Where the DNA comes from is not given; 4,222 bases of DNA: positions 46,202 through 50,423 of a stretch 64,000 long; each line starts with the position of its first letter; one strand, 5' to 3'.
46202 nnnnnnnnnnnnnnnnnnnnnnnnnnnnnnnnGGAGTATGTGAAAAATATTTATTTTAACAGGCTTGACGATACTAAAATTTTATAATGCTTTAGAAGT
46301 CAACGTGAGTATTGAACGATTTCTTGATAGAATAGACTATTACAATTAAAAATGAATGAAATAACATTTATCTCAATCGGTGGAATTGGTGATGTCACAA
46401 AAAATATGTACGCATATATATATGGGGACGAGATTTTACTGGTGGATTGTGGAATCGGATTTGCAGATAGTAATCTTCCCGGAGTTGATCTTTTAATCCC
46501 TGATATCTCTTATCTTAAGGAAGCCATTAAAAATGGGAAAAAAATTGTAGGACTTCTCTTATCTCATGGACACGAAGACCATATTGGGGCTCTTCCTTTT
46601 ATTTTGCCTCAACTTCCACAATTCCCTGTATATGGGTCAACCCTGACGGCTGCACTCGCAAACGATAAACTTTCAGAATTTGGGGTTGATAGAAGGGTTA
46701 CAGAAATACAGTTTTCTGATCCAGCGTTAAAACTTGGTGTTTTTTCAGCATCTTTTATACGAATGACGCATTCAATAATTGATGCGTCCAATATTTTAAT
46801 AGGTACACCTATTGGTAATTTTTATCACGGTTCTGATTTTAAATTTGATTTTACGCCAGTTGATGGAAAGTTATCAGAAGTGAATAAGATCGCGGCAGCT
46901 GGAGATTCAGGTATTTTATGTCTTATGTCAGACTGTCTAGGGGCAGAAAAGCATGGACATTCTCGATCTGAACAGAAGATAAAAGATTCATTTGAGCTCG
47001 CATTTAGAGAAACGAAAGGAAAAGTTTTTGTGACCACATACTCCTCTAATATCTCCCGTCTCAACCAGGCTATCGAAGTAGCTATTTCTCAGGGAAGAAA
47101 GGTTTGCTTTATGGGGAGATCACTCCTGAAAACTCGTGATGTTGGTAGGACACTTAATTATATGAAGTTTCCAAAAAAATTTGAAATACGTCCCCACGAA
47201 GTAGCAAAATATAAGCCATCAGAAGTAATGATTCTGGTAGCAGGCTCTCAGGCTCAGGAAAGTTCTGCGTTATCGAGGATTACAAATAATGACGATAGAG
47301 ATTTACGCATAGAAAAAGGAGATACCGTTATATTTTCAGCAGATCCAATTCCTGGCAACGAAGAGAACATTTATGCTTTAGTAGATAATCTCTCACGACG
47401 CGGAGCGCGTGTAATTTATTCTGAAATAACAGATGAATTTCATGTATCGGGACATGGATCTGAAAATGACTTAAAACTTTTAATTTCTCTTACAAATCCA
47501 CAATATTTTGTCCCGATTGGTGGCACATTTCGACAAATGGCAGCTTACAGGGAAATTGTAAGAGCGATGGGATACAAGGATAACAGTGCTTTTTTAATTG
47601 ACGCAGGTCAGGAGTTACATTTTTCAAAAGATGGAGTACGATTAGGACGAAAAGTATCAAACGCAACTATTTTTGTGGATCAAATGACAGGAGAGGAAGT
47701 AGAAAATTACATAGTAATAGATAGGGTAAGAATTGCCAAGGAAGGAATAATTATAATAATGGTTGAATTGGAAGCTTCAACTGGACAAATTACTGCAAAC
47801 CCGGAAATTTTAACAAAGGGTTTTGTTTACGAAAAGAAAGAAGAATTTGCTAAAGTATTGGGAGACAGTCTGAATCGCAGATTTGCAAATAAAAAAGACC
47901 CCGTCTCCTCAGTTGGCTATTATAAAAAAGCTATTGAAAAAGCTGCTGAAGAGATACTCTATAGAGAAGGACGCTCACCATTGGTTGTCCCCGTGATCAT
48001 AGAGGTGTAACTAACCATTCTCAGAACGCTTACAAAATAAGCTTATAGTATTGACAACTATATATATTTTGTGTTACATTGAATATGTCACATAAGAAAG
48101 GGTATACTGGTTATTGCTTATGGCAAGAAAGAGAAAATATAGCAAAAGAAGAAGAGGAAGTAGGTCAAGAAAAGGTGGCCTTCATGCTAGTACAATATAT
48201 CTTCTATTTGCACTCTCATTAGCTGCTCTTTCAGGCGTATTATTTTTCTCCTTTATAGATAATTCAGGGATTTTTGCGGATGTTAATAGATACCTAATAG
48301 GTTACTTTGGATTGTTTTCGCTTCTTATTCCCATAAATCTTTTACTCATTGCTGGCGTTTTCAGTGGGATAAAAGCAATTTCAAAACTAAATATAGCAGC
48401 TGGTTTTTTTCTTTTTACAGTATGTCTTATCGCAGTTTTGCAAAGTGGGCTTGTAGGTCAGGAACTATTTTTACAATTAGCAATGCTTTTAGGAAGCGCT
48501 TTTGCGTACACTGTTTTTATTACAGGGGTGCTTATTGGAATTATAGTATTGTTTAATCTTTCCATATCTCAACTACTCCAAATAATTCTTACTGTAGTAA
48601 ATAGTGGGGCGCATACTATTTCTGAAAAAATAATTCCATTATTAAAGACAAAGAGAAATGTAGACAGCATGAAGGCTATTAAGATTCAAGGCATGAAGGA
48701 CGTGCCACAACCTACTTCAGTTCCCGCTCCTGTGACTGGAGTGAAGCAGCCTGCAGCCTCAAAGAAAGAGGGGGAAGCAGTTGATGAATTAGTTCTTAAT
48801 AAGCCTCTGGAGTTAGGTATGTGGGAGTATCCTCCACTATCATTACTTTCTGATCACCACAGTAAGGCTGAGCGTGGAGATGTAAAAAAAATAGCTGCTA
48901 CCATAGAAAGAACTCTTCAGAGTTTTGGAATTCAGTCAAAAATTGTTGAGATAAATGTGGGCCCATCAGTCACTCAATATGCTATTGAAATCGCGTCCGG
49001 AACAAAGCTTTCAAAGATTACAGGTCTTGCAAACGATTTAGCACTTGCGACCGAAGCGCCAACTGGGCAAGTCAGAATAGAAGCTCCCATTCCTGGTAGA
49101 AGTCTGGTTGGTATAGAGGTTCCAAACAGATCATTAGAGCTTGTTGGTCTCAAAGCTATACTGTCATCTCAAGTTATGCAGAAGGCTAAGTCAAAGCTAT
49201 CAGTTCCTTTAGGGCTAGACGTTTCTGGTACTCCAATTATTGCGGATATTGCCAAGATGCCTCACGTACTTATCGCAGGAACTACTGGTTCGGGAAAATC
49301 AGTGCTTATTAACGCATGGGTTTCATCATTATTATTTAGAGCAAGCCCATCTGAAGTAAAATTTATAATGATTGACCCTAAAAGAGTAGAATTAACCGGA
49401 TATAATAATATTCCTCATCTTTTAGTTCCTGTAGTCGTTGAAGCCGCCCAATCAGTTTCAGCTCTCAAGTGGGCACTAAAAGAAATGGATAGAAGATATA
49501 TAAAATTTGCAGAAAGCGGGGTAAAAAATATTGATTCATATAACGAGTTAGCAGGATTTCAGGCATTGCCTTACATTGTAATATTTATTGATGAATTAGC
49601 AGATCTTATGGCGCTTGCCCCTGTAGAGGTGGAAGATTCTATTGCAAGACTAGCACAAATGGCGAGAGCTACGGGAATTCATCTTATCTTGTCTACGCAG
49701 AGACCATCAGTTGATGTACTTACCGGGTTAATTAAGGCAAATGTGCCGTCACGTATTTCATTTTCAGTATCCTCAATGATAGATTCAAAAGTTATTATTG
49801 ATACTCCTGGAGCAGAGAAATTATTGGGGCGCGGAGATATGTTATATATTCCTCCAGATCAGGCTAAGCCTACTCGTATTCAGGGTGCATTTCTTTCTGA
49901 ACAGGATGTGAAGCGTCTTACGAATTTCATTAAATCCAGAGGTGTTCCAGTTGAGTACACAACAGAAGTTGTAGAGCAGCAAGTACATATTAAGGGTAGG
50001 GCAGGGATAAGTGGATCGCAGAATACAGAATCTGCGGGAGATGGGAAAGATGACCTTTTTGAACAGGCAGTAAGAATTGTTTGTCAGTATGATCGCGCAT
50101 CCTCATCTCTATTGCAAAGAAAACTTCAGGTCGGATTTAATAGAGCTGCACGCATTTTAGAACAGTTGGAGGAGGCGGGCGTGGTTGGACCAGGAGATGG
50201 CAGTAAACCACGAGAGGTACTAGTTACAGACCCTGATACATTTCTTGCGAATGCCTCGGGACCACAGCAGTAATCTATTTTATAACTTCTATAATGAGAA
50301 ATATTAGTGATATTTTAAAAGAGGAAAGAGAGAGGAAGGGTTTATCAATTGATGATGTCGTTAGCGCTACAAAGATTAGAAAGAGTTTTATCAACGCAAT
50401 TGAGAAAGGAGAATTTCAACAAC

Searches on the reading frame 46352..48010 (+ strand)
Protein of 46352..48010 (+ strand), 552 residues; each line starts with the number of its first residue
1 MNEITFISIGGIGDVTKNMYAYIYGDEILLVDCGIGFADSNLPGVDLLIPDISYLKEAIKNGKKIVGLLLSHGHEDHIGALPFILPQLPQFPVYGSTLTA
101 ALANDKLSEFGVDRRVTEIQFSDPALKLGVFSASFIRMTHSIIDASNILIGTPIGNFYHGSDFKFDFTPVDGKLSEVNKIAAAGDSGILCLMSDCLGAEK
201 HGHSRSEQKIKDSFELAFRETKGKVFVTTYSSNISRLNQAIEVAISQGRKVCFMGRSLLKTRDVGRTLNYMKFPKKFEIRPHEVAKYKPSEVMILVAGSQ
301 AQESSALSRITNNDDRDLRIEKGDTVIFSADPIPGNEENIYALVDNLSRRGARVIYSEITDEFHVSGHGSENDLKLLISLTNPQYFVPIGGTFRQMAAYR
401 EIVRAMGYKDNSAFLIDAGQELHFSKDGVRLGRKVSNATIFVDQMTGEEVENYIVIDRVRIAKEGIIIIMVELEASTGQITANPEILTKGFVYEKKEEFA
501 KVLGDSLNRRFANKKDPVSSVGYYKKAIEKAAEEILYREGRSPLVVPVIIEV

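Call 21: search_protein_families(library=pfam, proteins=[window:46352-48010:+], max_evalue=0.001)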
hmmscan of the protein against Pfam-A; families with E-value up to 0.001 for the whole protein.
window:46352-48010:+ (552 aa): 5 families
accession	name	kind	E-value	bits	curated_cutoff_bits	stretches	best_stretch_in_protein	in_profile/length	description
PF22505.1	RNase_J_b_CASP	-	4.9e-40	136.7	27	1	222-347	1-126/126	Ribonuclease J, beta-CASP domain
PF17770.6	RNase_J_C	-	3.5e-14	54.1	23.8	1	455-552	2-102/102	Ribonuclease J C-terminal domain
PF00753.33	Lactamase_B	-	4.5e-08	33.7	22.7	1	15-88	4-67/196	Metallo-beta-lactamase superfamily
PF07521.17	RMMBL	-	1.3e-05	25.5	21.6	1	363-407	11-57/63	Zn-dependent metallo-hydrolase RNA specificity domain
PF12706.13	Lactamase_B_2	-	3.5e-05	23.9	27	1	30-129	4-99/200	Beta-lactamase superfamily domain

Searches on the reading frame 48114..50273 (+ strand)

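Call 21: search_protein_families(library=pfam, proteins=[window:48114-50273:+], max_evalue=0.001)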
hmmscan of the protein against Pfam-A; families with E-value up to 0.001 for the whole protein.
window:48114-50273:+ (719 aa): 4 families
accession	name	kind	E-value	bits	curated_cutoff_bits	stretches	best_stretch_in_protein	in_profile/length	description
PF01580.24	FtsK_SpoIIIE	-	9e-58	195.8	24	1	346-533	2-221/221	FtsK/SpoIIIE family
PF09397.16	FtsK_gamma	-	2.9e-27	94.6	30.6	1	645-705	3-63/63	Ftsk gamma domain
PF17854.6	FtsK_alpha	-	1.5e-26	93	22.9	1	240-338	2-101/101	FtsK alpha domain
PF01935.23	DUF87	-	0.00035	21.2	23.2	0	369-422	8-60/220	Helicase HerA, central domain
